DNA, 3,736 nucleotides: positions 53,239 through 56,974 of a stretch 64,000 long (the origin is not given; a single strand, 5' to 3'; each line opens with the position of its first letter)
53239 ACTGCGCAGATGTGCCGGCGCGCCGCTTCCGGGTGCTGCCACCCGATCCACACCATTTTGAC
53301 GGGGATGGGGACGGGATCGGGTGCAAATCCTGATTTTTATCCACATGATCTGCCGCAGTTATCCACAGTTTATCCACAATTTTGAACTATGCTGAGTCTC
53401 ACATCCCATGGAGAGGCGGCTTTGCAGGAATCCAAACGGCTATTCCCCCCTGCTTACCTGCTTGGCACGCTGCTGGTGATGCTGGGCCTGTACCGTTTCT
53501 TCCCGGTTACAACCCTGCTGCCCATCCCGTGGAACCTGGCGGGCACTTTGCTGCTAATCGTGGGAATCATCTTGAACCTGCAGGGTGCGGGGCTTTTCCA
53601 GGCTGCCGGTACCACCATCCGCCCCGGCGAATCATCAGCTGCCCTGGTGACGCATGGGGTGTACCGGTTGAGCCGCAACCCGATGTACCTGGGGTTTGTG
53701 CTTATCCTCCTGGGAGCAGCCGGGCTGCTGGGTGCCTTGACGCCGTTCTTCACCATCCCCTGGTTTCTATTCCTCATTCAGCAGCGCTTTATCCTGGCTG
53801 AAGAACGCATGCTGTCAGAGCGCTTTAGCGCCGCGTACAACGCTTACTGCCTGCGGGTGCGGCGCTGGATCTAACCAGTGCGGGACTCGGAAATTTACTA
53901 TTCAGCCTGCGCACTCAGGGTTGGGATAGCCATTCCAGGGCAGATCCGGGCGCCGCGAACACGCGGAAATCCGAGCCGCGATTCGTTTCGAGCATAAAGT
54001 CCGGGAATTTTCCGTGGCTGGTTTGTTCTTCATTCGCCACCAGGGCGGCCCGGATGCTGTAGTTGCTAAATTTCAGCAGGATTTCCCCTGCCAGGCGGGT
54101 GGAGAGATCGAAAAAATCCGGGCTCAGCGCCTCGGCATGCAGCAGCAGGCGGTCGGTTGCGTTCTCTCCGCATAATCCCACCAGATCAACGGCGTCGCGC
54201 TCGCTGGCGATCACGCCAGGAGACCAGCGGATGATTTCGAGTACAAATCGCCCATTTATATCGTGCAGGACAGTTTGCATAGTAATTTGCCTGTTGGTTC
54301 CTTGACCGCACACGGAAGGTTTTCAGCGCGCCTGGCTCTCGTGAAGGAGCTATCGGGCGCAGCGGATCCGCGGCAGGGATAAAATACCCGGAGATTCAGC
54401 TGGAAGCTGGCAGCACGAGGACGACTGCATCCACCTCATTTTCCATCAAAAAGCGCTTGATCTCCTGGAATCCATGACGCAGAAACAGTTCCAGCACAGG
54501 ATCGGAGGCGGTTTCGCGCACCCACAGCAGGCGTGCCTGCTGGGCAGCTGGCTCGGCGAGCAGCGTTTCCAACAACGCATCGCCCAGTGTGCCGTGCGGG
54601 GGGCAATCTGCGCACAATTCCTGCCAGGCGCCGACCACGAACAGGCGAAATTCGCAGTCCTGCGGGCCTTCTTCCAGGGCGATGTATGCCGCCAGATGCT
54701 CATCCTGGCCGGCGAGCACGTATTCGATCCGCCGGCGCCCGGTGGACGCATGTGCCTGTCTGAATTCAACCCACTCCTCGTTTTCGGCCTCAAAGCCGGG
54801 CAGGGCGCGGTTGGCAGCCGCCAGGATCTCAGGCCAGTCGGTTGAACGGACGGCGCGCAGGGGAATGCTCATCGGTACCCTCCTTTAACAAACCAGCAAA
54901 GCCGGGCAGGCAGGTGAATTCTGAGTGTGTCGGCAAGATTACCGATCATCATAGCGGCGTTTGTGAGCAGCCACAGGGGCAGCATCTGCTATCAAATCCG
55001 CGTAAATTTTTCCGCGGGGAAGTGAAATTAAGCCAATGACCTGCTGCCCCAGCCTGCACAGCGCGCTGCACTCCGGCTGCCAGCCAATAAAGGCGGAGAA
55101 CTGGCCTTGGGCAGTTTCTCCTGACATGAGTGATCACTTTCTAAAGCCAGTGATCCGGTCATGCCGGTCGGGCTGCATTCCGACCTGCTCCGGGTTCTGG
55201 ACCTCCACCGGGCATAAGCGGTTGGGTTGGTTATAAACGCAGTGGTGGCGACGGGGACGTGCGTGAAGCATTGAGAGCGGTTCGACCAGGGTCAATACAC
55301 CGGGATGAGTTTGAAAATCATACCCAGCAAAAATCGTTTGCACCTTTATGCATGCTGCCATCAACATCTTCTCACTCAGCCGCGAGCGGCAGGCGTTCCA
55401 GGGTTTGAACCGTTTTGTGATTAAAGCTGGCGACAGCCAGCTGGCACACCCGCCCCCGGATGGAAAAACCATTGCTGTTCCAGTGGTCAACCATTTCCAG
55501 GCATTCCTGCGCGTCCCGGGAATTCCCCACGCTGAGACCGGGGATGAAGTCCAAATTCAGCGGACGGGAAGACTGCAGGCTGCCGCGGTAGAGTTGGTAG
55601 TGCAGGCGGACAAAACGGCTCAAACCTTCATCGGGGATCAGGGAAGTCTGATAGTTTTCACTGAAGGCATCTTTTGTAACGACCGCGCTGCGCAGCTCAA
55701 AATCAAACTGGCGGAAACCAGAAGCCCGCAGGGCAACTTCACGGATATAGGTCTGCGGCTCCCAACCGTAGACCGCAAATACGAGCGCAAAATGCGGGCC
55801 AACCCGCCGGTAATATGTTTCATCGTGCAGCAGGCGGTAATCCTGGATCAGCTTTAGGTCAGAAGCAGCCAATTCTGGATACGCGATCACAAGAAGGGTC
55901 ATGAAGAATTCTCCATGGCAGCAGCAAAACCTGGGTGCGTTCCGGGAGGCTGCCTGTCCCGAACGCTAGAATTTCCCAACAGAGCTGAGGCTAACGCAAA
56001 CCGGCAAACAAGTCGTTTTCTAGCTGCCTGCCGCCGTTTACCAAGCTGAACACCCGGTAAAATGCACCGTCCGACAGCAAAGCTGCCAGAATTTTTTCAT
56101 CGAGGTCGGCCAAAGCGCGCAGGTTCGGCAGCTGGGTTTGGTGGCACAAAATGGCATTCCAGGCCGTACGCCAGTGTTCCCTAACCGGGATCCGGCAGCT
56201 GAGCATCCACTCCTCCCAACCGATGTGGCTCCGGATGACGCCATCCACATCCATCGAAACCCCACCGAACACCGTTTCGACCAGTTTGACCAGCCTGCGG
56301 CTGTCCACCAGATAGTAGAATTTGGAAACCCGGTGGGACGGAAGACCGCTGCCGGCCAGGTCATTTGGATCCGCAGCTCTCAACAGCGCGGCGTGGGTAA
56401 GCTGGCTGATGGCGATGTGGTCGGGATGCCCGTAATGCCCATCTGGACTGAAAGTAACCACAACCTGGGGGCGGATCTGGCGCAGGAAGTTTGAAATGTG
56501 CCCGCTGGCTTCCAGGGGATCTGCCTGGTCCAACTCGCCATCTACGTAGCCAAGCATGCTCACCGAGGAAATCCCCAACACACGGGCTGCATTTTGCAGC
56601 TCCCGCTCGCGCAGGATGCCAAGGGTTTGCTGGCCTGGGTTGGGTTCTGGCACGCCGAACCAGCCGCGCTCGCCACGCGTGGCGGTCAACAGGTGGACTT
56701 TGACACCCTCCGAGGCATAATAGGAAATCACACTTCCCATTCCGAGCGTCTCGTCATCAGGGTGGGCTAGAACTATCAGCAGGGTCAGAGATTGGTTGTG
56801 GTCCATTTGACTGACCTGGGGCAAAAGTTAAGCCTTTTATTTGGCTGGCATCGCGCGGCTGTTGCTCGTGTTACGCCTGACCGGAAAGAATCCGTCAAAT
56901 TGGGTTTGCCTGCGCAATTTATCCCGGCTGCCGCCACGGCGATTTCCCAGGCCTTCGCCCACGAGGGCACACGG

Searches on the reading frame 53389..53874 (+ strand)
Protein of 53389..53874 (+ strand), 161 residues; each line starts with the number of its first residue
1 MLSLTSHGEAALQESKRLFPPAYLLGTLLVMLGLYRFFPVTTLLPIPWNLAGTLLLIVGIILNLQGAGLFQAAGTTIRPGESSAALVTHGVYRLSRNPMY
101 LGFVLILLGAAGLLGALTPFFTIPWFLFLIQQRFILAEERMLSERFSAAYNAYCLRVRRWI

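Call 7: search_protein_families(library=pfam, proteins=[window:53389-53874:+], max_evalue=0.01)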
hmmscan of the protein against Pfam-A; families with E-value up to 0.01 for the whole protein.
window:53389-53874:+ (161 aa): 2 families
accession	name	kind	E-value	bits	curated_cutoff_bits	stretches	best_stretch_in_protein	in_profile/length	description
PF04191.18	PEMT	-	1.5e-12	48.3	25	1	50-147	4-103/105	Phospholipid methyltransferase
PF04140.19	ICMT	-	3.8e-06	27.7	24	1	81-143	30-94/95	Isoprenylcysteine carboxyl methyltransferase (ICMT) family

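Call 8: find_homologous_proteins(query=window:53389-53874:+)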
Query window:53389-53874:+ (161 aa): 2408 proteins with E <= 0.001 among 5455 candidates; the best 120 are listed.
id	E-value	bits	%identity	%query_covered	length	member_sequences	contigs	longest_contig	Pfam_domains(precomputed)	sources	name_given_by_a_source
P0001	2.0e-97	341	100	100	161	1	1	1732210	PF04140.20,PF04191.19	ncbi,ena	-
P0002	9.2e-58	212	70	91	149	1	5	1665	PF04140.20,PF04191.19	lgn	-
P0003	4.2e-52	194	66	92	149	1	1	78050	PF04140.20,PF04191.19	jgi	jgi:protein-S-isoprenylcysteine O-methyltransferase Ste14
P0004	4.3e-45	171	53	92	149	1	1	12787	PF06966.18,PF04191.19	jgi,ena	-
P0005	2.9e-44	169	85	57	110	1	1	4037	PF04191.19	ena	-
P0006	1.3e-41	160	51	92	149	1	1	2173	PF04140.20,PF06966.18,PF04191.19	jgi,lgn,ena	-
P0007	9.4e-41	157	52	93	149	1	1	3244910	PF04191.19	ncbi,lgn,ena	-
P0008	1.1e-40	157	50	93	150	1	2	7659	PF04140.20,PF06966.18,PF04191.19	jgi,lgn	jgi:protein-S-isoprenylcysteine O-methyltransferase Ste14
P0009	6.1e-40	155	53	92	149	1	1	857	PF04140.20,PF06966.18,PF04191.19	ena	-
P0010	1.0e-39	154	52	92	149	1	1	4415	PF04191.19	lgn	-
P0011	1.7e-39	153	50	99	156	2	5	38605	PF04140.20,PF06966.18,PF04191.19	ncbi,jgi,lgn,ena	-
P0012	1.8e-39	153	49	91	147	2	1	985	PF04191.19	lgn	-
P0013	2.0e-39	153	51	91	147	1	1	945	PF04140.20,PF06966.18,PF04191.19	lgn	-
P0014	8.9e-39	151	52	91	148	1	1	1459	PF04140.20,PF06966.18,PF04191.19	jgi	jgi:protein-S-isoprenylcysteine O-methyltransferase Ste14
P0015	9.0e-39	151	47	91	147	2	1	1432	PF04191.19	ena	-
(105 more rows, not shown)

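Call 11: find_encoding_contigs(protein=P0001, flank=10000, max_places=3)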
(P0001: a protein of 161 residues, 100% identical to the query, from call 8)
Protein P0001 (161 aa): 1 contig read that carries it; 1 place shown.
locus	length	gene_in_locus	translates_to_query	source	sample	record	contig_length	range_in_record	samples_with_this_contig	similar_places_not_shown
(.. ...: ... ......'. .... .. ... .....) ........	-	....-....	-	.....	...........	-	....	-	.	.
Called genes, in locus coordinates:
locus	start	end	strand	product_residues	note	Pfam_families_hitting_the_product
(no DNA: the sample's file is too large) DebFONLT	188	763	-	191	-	PF14117:DUF4287, PF18899:DUF5655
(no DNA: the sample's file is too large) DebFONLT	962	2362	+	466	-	PF00565:SNase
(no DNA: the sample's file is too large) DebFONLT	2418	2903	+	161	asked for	PF04191:PEMT, PF04140:ICMT (weak)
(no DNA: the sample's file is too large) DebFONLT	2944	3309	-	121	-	PF13788:DUF4180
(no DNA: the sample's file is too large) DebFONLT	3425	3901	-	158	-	-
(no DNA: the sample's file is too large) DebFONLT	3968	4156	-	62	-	-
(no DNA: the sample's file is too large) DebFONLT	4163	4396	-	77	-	-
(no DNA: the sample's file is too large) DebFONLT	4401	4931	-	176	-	PF13563:2_5_RNA_ligase2 (weak)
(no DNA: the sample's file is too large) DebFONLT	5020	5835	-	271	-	PF02585:PIG-L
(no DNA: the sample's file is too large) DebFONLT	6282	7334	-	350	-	PF00144:Beta-lactamase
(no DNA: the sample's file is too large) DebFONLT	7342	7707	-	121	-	PF00903:Glyoxalase (weak)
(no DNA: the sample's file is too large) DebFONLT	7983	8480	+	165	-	PF05163:DinB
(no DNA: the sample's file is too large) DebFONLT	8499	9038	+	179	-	-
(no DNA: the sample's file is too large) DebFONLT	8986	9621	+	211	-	PF13238:AAA_18 (weak)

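Call 12: find_encoding_contigs(protein=P0003, flank=6000, max_places=3)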
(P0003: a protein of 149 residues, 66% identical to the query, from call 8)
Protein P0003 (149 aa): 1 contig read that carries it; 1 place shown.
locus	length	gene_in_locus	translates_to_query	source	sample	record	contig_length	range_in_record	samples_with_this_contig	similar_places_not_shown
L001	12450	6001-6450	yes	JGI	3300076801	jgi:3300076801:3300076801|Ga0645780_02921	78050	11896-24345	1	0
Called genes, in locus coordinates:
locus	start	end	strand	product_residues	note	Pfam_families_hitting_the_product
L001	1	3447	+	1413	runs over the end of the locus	PF09394:Inhibitor_I42, PF00112:Peptidase_C1, PF08309:LVIVD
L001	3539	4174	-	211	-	PF14117:DUF4287, PF18899:DUF5655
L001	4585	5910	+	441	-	PF00565:SNase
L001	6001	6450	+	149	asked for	PF04140:ICMT (weak), PF04191:PEMT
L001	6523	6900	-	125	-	-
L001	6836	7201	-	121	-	PF13788:DUF4180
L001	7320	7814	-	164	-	PF10027:DUF2269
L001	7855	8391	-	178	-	-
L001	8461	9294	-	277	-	PF02585:PIG-L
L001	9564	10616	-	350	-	PF00144:Beta-lactamase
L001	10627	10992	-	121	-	PF00903:Glyoxalase (weak)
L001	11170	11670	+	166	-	-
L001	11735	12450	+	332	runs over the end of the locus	PF13527:Acetyltransf_9 (faint), PF00583:Acetyltransf_1 (weak), PF13508:Acetyltransf_7 (weak), PF00583:Acetyltransf_1, PF13673:Acetyltransf_10 (weak), PF13508:Acetyltransf_7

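Call 13: find_encoding_contigs(protein=P0005, flank=6000, max_places=3)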
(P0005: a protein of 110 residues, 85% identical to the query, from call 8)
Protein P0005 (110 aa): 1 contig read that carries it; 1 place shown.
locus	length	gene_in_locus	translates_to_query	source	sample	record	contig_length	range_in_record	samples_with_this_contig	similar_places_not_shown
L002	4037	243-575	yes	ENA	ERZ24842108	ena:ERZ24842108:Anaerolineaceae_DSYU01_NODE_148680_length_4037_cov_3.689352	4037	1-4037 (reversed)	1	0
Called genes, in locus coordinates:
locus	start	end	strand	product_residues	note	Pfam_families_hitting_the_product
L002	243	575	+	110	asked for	PF04191:PEMT (weak)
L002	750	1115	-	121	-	PF13788:DUF4180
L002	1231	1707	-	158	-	-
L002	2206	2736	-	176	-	PF13563:2_5_RNA_ligase2 (weak)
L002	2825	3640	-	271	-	PF02585:PIG-L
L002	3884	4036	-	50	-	?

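Call 19: find_related_loci(query=A1, collection=genome_contigs, flank=4000)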
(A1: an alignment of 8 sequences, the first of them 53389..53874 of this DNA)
Query A1 (161 aa) in genome_contigs; peptide patterns used: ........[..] (x = any residue, [..] = any of these).
599 stretches matched a pattern (row limit reached: there are more); 599 encode a relative of the query (tblastn E <= 1e-3); the best 80 are kept; 80 distinct loci.
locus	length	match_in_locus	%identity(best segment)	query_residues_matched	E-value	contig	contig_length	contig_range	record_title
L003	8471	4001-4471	49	5-161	6e-45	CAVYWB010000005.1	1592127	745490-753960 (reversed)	MAG: uncultured Chloroflexia bacterium isolate MFD01476.bin.1.140 genome assembly, contig: contig_17659, whole genome sh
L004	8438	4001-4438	53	16-161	7e-44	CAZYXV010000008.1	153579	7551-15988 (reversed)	MAG TPA_asm: uncultured Anaerolineae bacterium isolate binchicken_co26_194 genome assembly, contig: NODE_113_length_1535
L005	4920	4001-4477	46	3-161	7e-44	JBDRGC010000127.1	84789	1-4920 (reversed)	MAG: Chloroflexota bacterium isolate MEGAHIT-group-1.410 k141_2813859, whole genome shotgun sequence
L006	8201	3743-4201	47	8-161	2e-42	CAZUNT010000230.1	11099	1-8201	MAG TPA_asm: uncultured Caldilineaceae bacterium isolate binchicken_co7_199 genome assembly, contig: NODE_7037_length_11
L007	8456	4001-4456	45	10-161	2e-42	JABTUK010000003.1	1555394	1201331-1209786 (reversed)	MAG: Anaerolineales bacterium isolate H5_CFX5 seq003, whole genome shotgun sequence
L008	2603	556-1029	41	4-161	2e-40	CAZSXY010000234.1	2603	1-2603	MAG TPA_asm: uncultured Anaerolineaceae bacterium isolate SRP338002_co1_26 genome assembly, contig: NODE_36681_length_26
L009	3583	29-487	48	9-161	4e-40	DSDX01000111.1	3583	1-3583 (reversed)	MAG TPA_asm: Candidatus Aminicenantes bacterium isolate SpSt-1229 Ga0116197_1002777, whole genome shotgun sequence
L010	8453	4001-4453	44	11-161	3e-39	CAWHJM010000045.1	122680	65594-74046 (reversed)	MAG: uncultured Chloroflexia bacterium isolate MFD02923.bin.1.113 genome assembly, contig: contig_2615, whole genome sho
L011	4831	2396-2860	48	5-160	2e-38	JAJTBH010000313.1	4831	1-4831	MAG: Anaerolineae bacterium isolate MS_R1_8 NODE_2485_length_4831_cov_3.434255, whole genome shotgun sequence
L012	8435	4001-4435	51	17-161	1e-37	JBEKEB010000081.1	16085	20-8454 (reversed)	MAG: Anaerolineales bacterium isolate SPRUCE 197 SPRUCE_197_81, whole genome shotgun sequence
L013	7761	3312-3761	45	12-161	1e-37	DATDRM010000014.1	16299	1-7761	MAG TPA_asm: Anaerolineales bacterium isolate SMAG_U7977 k141_531284, whole genome shotgun sequence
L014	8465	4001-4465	45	7-161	3e-37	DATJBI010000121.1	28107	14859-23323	MAG TPA_asm: Anaerolineales bacterium isolate SMAG_U15350 k141_3827250, whole genome shotgun sequence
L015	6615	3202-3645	47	14-161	5e-37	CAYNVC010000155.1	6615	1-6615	MAG TPA_asm: uncultured Anaerolineales bacterium isolate binchicken_co67_58 genome assembly, contig: NODE_13543_length_6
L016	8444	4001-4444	49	14-161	5e-35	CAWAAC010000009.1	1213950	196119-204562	MAG: uncultured Chloroflexia bacterium isolate MFD01689.bin.2.45 genome assembly, contig: contig_23805, whole genome sho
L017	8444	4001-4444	47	14-161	2e-34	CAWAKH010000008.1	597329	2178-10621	MAG: uncultured Chloroflexia bacterium isolate MFD02416.bin.1.374 genome assembly, contig: contig_30574, whole genome sh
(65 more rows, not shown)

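Call 21: find_encoding_contigs(protein=P0002, flank=3000, max_places=5)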
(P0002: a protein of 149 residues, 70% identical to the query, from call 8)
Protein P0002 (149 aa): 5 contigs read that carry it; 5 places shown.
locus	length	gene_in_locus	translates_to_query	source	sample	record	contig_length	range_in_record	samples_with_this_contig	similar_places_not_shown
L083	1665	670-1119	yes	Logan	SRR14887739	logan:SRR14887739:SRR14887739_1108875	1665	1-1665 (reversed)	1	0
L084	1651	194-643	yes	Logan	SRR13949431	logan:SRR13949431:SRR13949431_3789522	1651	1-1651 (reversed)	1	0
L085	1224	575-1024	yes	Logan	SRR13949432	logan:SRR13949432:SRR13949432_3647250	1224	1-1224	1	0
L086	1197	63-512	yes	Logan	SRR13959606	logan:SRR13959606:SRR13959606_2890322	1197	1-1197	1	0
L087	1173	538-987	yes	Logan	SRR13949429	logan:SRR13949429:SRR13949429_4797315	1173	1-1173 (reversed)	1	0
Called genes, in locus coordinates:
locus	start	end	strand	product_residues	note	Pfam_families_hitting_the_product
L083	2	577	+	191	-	?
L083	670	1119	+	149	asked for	PF04191:PEMT, PF04140:ICMT (weak)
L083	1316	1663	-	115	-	?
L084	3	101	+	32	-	?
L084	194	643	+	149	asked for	PF04191:PEMT, PF04140:ICMT (weak)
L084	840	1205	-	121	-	PF13788:DUF4180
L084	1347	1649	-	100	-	?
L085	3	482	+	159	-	?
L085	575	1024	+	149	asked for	PF04191:PEMT, PF04140:ICMT (weak)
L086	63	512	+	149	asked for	PF04191:PEMT, PF04140:ICMT (weak)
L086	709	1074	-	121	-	PF13788:DUF4180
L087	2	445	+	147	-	?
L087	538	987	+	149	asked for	PF04191:PEMT, PF04140:ICMT (weak)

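Call 43: list_cluster_members(proteins=[P0001, P0121])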
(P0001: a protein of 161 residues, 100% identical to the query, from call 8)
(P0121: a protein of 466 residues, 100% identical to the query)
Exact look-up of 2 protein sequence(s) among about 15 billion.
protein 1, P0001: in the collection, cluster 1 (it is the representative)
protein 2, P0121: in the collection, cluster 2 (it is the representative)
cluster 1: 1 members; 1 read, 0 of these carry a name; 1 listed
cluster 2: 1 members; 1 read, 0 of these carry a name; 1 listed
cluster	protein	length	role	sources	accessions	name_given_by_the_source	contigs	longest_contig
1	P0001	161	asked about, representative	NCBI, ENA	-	-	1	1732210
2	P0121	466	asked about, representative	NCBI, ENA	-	-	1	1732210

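Call 50: search_protein_families(library=ncbifam, proteins=[window:53422-53874:+], max_evalue=0.001)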
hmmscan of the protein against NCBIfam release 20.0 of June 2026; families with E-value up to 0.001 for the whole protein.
window:53422-53874:+ (150 aa): 3 families
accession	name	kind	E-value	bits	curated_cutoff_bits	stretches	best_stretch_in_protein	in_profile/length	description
NF040696.1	isopcys_mtase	equivalog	1.5e-09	37.9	160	1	74-149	111-186/190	protein-S-isoprenylcysteine O-methyltransferase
TIGR04571.1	LmtA_Leptospira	exception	5.8e-09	36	325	1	10-145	22-158/252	lipid A Kdo2 1-phosphate O-methyltransferase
NF045656.1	MeththiolMtaseMddA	equivalog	0.00028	20.2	270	1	44-146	134-233/238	methanethiol S-methyltransferase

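Call 51: find_encoding_contigs(protein=P0004, flank=3000, max_places=2)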
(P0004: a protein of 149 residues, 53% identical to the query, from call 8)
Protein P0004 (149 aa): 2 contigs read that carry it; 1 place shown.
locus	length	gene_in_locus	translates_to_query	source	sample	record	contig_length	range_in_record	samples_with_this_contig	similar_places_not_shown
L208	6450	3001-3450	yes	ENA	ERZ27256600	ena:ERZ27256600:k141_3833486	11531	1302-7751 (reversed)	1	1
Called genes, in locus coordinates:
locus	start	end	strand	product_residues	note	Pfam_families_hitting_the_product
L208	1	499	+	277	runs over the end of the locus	PF00296:Bac_luciferase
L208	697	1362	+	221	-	PF20408:Abhydrolase_11 (weak)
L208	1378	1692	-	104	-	PF07883:Cupin_2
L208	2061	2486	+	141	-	-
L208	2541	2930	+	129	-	PF14697:Fer4_21, PF00037:Fer4 (faint), PF13237:Fer4_10 (weak), PF12837:Fer4_6 (faint), PF12838:Fer4_7 (weak), PF13187:Fer4_9 (weak), PF13484:Fer4_16 (faint)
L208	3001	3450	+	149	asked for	PF06966:DUF1295 (weak), PF04191:PEMT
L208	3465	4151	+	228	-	PF00072:Response_reg, PF00486:Trans_reg_C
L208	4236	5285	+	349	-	PF00672:HAMP, PF13581:HATPase_c_2 (faint), PF00512:HisKA, PF02518:HATPase_c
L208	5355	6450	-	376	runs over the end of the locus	PF00294:PfkB (weak)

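Call 52: find_encoding_contigs(protein=P0007, flank=3000, max_places=2)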
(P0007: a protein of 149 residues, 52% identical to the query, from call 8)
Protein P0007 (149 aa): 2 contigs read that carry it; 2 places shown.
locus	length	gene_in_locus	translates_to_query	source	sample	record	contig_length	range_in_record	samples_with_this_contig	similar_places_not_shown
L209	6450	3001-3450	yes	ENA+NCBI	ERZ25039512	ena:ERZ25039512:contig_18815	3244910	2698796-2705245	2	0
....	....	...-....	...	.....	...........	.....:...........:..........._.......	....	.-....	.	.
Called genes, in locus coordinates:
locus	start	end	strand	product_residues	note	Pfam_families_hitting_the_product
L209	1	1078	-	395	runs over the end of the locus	PF13185:GAF_2, PF01590:GAF, PF13492:GAF_3, PF00512:HisKA, PF02518:HATPase_c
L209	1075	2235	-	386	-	PF00072:Response_reg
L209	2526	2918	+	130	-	-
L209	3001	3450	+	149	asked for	PF04191:PEMT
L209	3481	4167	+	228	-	PF00072:Response_reg, PF00486:Trans_reg_C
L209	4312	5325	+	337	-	PF00672:HAMP, PF00512:HisKA, PF02518:HATPase_c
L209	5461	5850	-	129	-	PF05899:Cupin_3 (weak), PF07883:Cupin_2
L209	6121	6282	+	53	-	-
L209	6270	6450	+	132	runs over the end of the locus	-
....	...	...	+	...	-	-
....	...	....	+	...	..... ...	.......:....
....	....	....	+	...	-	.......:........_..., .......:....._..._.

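Call 53: find_encoding_contigs(protein=P0010, flank=3000, max_places=2)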
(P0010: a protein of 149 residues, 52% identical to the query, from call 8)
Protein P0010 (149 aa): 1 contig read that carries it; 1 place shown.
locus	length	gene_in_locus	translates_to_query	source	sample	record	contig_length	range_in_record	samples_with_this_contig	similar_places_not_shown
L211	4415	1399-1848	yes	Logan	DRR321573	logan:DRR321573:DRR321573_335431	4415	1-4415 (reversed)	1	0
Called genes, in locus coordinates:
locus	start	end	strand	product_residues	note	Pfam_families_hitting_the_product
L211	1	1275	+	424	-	?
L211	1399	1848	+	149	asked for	PF04191:PEMT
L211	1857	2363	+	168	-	PF08901:DUF1847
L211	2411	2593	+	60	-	-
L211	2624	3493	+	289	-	PF01988:VIT1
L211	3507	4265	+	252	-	PF13938:DUF4213, PF04016:DUF364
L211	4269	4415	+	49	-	?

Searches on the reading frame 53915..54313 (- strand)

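Call 7: search_protein_families(library=pfam, proteins=[window:53915-54313:-], max_evalue=0.01)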
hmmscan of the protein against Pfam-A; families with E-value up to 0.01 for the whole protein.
window:53915-54313:- (132 aa): 1 family
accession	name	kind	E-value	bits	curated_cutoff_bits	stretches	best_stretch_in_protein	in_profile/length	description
PF13788.11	DUF4180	-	2e-26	92.5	25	1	32-129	13-112/112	Domain of unknown function (DUF4180)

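Call 50: search_protein_families(library=ncbifam, proteins=[window:53915-54313:-], max_evalue=0.001)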
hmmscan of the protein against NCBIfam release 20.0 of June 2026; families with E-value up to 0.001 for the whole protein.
window:53915-54313:- (132 aa): 0 families

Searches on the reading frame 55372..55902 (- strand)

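Call 7: search_protein_families(library=pfam, proteins=[window:55372-55902:-], max_evalue=0.01)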
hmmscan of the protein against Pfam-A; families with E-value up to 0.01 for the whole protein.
window:55372-55902:- (176 aa): 1 family
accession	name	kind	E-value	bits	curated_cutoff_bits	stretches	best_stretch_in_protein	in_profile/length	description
PF13563.12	2_5_RNA_ligase2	-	4e-05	24.1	27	1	16-160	8-148/152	2'-5' RNA ligase superfamily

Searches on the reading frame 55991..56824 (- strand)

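Call 7: search_protein_families(library=pfam, proteins=[window:55991-56824:-], max_evalue=0.01)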
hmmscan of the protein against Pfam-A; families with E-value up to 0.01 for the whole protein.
window:55991-56824:- (277 aa): 1 family
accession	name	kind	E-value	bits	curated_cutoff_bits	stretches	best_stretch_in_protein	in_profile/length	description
PF02585.22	PIG-L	-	1.8e-33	116.2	28.2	1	16-146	1-128/129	GlcNAc-PI de-N-acetylase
